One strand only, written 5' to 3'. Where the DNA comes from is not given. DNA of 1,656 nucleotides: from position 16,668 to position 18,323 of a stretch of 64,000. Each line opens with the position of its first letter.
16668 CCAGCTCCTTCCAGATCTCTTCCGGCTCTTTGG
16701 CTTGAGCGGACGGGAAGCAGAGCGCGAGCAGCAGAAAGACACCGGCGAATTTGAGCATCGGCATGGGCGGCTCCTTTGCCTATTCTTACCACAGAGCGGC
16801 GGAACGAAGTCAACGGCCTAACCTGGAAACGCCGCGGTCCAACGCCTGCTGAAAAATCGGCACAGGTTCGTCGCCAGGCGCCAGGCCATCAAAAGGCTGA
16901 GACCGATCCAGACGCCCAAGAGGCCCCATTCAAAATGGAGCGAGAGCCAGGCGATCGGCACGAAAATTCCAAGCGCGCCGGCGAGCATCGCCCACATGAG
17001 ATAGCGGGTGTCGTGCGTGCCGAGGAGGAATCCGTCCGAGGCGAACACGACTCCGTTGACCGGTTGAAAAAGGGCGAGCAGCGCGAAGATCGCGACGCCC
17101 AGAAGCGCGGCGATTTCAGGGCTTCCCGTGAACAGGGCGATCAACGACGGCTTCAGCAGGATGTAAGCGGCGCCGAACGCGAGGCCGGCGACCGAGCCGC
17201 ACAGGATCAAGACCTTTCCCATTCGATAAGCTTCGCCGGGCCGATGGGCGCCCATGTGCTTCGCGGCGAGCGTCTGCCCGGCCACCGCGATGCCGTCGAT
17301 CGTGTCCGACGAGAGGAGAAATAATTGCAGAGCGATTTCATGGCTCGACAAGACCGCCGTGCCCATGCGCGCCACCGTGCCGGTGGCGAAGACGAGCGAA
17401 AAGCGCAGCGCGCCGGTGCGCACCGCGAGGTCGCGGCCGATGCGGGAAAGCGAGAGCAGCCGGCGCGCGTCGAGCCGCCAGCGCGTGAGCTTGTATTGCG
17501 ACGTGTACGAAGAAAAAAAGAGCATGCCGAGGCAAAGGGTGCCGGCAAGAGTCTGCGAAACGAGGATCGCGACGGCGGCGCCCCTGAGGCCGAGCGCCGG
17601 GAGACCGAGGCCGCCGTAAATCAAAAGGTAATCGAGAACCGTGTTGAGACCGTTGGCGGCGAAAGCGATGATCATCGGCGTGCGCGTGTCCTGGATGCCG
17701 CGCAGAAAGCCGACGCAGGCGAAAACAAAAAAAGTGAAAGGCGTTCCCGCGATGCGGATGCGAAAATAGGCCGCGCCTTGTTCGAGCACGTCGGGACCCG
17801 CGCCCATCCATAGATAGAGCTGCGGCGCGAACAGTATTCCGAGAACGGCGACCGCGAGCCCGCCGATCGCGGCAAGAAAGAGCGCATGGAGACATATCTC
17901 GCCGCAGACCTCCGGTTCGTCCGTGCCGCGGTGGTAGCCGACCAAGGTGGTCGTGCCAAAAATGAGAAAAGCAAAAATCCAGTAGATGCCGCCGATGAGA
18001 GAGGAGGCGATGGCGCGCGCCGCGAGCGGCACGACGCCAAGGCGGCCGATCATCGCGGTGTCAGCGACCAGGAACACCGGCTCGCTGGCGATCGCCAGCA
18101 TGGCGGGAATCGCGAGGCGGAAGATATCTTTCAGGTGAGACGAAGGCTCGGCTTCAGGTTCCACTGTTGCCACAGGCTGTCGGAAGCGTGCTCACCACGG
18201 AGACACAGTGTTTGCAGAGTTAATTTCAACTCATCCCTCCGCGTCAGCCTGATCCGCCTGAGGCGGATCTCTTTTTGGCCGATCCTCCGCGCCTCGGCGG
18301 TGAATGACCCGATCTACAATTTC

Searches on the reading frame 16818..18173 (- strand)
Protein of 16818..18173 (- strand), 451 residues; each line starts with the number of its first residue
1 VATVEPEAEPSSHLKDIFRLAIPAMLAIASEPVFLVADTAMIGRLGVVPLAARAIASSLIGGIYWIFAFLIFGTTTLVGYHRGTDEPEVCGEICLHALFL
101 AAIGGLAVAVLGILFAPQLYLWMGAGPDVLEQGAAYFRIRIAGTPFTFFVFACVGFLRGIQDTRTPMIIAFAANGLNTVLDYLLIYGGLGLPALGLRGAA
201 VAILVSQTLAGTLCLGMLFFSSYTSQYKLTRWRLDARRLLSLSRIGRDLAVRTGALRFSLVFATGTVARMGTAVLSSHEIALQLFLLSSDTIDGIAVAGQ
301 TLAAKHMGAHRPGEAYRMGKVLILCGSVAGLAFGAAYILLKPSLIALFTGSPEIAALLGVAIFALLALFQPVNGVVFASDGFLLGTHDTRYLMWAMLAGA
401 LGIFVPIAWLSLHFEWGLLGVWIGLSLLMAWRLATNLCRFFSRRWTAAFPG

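Call 84: search_protein_families(library=pfam, proteins=[window:16818-18173:-], max_evalue=0.00001)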
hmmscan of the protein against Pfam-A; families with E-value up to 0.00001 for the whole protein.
window:16818-18173:- (451 aa): 1 family
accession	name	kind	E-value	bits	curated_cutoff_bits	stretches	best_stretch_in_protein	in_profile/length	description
PF01554.23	MatE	-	1.2e-40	139.3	24.9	2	23-183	1-161/161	MatE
